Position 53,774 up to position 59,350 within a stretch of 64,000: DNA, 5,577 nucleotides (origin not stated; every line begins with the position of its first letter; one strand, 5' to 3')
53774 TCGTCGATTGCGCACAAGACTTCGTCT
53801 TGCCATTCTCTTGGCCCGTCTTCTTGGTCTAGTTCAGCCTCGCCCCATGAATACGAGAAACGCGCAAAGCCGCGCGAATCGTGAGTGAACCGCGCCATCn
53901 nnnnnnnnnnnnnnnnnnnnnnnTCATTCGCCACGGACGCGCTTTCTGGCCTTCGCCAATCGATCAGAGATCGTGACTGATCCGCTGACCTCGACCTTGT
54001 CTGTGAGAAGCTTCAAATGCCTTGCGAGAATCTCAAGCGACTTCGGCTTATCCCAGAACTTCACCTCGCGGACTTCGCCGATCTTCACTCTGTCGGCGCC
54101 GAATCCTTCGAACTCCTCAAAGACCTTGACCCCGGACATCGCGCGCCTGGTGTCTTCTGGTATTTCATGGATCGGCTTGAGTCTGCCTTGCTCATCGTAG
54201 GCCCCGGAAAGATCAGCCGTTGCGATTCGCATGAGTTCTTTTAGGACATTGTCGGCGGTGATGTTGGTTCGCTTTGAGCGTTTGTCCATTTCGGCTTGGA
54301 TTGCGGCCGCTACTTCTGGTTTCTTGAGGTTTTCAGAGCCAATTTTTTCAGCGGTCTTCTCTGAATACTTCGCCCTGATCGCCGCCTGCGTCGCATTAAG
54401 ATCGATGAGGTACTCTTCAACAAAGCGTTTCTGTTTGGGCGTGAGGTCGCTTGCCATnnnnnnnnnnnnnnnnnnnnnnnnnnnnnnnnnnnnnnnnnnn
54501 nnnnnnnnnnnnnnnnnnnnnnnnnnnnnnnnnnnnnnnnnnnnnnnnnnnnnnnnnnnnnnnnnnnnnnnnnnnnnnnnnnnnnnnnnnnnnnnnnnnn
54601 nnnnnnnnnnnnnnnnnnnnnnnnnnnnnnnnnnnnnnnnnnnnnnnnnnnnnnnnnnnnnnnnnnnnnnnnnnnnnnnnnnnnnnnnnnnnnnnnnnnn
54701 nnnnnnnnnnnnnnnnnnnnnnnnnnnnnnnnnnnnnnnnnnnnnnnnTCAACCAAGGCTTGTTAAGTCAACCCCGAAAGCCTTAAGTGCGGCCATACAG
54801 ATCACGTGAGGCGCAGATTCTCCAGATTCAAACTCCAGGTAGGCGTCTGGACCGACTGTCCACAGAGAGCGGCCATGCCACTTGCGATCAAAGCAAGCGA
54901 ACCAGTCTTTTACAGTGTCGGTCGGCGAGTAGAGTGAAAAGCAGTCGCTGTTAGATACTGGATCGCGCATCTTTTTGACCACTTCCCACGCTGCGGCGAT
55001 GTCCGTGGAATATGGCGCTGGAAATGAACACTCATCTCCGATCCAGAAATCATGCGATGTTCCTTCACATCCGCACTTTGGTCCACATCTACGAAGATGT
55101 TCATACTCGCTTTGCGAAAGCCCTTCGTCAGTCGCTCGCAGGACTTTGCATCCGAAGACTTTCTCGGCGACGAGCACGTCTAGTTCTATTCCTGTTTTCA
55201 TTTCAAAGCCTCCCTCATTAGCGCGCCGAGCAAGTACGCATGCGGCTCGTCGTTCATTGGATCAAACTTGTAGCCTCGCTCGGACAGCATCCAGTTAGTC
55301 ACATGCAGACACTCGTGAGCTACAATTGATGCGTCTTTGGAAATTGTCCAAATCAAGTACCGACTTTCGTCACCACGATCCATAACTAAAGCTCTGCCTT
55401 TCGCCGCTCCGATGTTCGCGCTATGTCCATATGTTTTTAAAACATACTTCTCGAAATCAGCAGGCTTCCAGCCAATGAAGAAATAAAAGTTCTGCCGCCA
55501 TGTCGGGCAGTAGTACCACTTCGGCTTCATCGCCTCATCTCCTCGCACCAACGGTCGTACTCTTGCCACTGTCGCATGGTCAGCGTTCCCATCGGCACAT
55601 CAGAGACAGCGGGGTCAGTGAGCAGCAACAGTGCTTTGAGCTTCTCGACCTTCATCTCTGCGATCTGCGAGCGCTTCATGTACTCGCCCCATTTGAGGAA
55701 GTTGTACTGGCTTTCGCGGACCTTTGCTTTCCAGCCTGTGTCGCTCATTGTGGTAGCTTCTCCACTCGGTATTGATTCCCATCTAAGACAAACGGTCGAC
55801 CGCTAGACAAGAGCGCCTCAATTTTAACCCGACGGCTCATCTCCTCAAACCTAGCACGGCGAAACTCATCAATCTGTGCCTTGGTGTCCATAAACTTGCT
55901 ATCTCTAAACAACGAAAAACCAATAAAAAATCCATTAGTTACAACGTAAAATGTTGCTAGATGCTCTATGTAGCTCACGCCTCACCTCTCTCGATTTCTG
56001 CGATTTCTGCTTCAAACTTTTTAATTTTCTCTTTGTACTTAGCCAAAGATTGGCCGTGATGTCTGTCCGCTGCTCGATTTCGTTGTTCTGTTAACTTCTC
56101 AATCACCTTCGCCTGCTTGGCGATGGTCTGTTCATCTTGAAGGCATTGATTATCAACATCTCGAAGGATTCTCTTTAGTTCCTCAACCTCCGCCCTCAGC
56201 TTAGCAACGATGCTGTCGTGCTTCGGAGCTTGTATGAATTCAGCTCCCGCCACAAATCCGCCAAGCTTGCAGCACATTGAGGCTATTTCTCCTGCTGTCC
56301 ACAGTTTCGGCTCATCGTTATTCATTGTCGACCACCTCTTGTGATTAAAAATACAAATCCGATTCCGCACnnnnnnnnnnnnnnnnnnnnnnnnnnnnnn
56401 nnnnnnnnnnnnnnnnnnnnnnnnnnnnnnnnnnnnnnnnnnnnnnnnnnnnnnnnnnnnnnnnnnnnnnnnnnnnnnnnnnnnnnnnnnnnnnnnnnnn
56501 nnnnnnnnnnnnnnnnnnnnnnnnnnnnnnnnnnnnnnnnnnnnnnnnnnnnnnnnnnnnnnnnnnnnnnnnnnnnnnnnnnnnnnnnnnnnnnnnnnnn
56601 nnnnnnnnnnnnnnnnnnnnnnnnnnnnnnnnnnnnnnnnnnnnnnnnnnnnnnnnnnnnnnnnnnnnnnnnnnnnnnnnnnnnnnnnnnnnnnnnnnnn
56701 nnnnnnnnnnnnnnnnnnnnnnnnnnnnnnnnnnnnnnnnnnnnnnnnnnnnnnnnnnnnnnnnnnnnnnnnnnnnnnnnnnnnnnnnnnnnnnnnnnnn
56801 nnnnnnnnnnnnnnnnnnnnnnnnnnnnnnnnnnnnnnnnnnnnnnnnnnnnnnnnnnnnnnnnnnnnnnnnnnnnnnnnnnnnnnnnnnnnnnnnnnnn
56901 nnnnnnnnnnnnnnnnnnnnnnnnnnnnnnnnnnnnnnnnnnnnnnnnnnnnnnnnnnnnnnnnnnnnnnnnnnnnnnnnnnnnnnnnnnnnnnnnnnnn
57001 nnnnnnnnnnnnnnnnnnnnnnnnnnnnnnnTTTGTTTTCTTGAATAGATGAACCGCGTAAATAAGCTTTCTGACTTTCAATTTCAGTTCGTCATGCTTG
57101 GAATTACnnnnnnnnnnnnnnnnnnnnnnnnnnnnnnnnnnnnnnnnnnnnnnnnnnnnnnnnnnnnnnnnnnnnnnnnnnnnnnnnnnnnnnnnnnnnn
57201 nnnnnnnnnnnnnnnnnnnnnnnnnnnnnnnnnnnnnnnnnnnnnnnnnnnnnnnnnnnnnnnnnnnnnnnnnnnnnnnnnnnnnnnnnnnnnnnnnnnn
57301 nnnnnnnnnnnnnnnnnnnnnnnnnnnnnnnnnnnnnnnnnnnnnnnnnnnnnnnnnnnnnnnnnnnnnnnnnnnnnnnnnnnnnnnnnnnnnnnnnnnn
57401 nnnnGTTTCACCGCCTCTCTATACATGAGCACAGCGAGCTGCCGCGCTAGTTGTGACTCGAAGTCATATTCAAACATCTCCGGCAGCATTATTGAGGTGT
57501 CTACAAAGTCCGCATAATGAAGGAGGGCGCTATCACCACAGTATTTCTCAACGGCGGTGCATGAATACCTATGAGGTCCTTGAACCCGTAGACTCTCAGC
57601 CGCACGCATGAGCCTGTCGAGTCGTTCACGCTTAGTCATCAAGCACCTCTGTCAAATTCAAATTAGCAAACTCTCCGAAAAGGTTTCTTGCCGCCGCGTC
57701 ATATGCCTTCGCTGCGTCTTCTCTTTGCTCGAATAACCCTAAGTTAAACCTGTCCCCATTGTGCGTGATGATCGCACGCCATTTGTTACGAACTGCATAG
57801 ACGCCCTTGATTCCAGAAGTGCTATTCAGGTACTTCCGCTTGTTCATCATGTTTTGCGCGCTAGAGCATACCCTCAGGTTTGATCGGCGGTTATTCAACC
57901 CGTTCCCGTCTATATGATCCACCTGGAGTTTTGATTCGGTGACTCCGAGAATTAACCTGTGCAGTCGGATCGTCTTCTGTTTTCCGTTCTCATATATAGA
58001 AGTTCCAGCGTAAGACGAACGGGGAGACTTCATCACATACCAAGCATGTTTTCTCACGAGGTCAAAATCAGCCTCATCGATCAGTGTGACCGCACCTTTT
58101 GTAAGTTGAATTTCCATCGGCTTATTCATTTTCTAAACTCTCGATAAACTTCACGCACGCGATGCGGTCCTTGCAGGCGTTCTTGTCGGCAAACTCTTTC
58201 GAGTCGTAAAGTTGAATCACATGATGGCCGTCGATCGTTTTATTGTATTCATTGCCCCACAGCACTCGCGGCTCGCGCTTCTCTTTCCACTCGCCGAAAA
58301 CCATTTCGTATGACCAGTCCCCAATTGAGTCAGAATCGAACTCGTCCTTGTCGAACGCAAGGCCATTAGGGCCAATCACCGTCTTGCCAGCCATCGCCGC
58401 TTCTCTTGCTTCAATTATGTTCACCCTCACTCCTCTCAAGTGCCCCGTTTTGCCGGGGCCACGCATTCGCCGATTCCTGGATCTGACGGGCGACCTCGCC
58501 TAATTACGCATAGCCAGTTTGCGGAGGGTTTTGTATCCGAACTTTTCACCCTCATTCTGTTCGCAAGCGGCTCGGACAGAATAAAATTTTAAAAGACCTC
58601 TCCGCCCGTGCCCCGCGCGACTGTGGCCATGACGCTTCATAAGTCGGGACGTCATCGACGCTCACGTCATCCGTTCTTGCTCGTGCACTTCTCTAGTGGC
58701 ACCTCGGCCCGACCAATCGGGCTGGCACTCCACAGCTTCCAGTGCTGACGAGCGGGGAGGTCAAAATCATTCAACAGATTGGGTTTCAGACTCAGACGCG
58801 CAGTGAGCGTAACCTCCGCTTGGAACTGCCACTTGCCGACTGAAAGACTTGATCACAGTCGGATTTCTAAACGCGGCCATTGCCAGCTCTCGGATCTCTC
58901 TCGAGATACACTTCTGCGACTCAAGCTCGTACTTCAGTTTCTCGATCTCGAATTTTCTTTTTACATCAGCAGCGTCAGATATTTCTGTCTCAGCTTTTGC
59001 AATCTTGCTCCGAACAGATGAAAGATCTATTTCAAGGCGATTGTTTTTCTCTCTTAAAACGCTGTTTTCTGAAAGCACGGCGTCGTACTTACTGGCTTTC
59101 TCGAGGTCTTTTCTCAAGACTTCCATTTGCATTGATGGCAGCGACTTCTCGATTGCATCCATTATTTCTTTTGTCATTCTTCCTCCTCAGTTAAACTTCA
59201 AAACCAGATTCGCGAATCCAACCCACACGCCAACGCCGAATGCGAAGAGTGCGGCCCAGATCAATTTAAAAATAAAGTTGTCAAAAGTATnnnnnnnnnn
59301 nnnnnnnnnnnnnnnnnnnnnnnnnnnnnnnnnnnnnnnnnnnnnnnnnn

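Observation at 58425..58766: A 340-bp coding gap in an otherwise gapless operon holds a 168-nt nested-hairpin element with TGACG repeats and an AT-rich flank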

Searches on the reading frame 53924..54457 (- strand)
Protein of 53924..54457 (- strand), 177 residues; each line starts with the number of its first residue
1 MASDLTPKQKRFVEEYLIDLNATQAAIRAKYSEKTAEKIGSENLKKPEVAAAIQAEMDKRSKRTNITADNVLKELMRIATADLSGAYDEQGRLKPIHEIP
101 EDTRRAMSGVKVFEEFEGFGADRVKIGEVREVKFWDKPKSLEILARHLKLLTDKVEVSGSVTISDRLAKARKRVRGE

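Call 96: search_protein_families(library=pfam, proteins=[window:53924-54457:-], max_evalue=0.001)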
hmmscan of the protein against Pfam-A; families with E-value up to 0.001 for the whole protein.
window:53924-54457:- (177 aa): 1 family
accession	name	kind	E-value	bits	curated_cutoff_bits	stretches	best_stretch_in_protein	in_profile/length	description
PF03592.21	Terminase_2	-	1.9e-44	152.1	26.1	1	5-158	1-138/141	Terminase small subunit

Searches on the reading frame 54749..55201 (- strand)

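Call 97: search_protein_families(library=phrogs, proteins=[window:54749-55201:-], max_evalue=0.001)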
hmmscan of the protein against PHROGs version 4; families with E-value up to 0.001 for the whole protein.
window:54749-55201:- (150 aa): 1 family
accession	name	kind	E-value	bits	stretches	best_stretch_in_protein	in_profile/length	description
phrog_8017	-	unknown function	1.3e-06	29.4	1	64-146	43-109/111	-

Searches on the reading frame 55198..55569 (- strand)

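Call 97: search_protein_families(library=phrogs, proteins=[window:55198-55569:-], max_evalue=0.001)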
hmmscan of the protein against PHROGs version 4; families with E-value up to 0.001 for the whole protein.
window:55198-55569:- (123 aa): 1 family
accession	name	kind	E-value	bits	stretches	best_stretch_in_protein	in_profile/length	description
phrog_1365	-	unknown function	1.8e-13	51.6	1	28-122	17-113/127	-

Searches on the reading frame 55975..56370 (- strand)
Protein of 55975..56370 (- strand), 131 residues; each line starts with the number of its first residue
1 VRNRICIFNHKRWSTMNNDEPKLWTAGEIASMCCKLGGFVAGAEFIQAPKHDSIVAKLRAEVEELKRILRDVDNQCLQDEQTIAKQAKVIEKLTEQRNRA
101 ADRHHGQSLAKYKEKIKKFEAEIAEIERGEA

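Call 13: search_protein_families(library=pfam, proteins=[window:55975-56370:-], max_evalue=0.01)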
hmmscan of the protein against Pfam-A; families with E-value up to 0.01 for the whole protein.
window:55975-56370:- (131 aa): 1 family
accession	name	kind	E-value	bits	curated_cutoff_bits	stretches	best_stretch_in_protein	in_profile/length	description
PF16046.10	FAM76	-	0.00036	20.5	28.5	1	52-129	216-296/298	FAM76 protein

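Call 14: search_protein_families(library=phrogs, proteins=[window:55975-56370:-], max_evalue=0.01)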
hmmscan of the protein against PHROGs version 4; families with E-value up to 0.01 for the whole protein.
window:55975-56370:- (131 aa): 1 family
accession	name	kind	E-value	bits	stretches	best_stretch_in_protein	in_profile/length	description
phrog_21907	-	unknown function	0.0003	21.9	1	54-126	56-123/143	-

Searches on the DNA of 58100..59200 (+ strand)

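Call 9: search_rna_families(source=window, start=58100, end=59200, threshold=evalue, max_evalue=10)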
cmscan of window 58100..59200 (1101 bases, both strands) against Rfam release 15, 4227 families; matches with E-value up to 10: 2.
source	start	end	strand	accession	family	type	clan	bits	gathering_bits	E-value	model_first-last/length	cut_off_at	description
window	58542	58647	+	RF02132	HOXB13-AS1_1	Gene; lncRNA;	-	15.4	60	1.4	1-136/136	no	HOXB13 antisense RNA 1 conserved region 1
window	58931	59014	-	RF01516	v-snoRNA-1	Gene; snRNA; snoRNA; CD-box;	-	13.4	75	9.4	1-65/65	no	Human herpesvirus 1 small nucleolar RNA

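Call 11: search_dna_similar(query=window:58100-59200:+, collection=phages, mode=distant)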
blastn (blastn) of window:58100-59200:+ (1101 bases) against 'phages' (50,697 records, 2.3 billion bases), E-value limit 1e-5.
No match.

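Call 90: search_rna_families(source=L025, start=4200, end=4700, threshold=evalue, max_evalue=10)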
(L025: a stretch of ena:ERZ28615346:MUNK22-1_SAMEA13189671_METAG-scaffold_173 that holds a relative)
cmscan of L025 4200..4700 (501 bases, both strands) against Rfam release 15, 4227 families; matches with E-value up to 10: 2.
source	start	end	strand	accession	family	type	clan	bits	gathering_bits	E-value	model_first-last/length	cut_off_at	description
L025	4484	4572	-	RF03541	Flavi_ISFV_xrRNA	Cis-reg;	-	13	50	4.2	1-89/89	no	Insect-specific Flavivirus exoribonuclease-resistant RNA element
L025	4484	4562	+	RF00211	SNORD35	Gene; snRNA; snoRNA; CD-box;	CL00056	12.8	36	9.5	1-88/88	no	Small nucleolar RNA SNORD35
